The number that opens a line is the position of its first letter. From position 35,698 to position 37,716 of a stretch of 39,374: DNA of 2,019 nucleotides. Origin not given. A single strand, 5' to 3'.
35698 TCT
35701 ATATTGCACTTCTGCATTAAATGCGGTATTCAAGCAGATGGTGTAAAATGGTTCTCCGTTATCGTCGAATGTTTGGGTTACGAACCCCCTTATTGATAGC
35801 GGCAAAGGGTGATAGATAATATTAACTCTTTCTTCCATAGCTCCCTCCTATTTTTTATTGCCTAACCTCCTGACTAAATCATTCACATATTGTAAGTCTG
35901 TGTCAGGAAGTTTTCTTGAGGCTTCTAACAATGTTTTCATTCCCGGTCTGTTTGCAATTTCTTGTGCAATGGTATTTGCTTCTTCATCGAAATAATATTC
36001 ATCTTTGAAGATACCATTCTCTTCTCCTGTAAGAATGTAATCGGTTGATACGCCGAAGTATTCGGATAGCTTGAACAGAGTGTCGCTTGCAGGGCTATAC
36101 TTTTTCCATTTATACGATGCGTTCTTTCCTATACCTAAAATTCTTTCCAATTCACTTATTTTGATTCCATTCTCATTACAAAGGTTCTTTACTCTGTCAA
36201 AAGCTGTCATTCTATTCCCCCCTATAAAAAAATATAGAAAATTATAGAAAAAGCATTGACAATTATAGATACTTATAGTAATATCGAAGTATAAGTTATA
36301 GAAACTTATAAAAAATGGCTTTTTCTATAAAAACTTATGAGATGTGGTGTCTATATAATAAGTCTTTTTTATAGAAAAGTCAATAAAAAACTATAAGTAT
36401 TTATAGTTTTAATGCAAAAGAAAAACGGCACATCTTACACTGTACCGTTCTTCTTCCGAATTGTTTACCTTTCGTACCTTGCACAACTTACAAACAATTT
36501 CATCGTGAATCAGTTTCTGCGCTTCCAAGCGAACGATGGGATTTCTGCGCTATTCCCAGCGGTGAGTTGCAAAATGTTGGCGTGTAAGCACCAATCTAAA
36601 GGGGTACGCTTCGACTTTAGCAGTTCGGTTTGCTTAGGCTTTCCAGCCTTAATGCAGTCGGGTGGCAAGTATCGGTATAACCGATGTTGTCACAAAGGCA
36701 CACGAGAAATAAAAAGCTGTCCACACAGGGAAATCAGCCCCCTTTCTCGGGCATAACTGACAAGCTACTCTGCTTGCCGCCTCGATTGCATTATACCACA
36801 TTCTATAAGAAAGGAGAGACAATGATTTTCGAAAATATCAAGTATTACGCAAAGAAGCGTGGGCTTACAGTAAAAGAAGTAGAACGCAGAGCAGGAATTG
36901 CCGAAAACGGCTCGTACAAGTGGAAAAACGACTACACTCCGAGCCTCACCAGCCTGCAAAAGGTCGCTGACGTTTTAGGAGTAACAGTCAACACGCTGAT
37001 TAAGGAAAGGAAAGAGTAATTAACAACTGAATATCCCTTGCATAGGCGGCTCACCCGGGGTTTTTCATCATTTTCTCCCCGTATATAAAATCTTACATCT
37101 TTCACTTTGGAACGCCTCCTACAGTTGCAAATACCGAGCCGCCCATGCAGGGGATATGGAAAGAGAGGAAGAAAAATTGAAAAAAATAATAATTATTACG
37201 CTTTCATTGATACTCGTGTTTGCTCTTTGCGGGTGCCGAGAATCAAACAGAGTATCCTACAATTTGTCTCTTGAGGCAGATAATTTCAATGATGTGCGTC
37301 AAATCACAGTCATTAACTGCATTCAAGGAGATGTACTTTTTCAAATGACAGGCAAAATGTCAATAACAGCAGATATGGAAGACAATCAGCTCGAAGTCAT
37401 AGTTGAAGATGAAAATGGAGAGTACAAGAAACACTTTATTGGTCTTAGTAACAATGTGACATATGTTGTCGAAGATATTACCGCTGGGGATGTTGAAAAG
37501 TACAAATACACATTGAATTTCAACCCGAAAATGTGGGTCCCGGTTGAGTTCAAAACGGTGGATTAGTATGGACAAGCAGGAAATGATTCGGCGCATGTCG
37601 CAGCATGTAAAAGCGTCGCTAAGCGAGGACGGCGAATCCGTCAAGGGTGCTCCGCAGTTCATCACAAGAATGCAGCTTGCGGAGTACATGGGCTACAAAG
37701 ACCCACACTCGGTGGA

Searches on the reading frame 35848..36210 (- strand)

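Call 51: search_protein_families(library=phrogs, proteins=[window:35848-36210:-], max_evalue=0.001)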
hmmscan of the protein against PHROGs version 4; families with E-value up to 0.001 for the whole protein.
window:35848-36210:- (120 aa): 4 families
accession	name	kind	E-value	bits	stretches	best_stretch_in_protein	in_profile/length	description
phrog_8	-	transcription regulation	1e-18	68.9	1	1-92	75-166/346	transcriptional regulator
phrog_18248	-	transcription regulation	7.9e-11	42.6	1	1-83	1-83/264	transcriptional regulator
phrog_4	-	transcription regulation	2.8e-08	34.2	1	5-68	139-200/400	transcriptional repressor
phrog_2967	-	transcription regulation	0.00082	20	1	6-65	14-75/225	transcriptional regulator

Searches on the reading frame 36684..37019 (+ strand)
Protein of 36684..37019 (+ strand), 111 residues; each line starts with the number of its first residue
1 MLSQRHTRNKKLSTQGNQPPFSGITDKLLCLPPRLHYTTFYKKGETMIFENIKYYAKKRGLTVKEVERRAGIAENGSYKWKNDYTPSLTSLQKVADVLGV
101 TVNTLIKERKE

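Call 51: search_protein_families(library=phrogs, proteins=[window:36684-37019:+], max_evalue=0.001)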
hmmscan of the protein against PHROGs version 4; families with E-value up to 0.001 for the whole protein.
window:36684-37019:+ (111 aa): 7 families
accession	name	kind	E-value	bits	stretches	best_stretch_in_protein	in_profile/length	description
phrog_8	-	transcription regulation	2e-13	51.5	1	41-106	70-136/346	transcriptional regulator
phrog_3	-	transcription regulation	2.4e-07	31.9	1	41-108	82-148/430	transcriptional repressor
phrog_1373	-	transcription regulation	9e-07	30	1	42-110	57-127/166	transcriptional regulator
phrog_4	-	transcription regulation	5.5e-05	23.3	1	46-107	130-193/400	transcriptional repressor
phrog_4268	-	transcription regulation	0.00023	22.3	1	45-104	33-91/96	transcriptional repressor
phrog_18248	-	transcription regulation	0.00038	20.7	1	48-106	3-60/264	transcriptional regulator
phrog_2439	-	transcription regulation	0.00077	19.4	1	50-109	10-70/367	transcriptional regulator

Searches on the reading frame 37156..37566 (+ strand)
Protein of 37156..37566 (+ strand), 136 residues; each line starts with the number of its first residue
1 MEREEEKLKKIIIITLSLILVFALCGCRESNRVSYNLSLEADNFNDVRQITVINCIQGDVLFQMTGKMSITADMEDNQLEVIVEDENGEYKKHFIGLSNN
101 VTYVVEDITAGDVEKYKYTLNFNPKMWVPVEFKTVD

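Call 51: search_protein_families(library=phrogs, proteins=[window:37156-37566:+], max_evalue=0.001)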
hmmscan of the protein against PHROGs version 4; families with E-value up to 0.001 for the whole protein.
window:37156-37566:+ (136 aa): 1 family
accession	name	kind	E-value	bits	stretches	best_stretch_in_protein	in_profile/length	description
phrog_478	-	integration and excision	1.5e-38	132.7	1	9-130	2-125/129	site-specific recombination directionality factor RDF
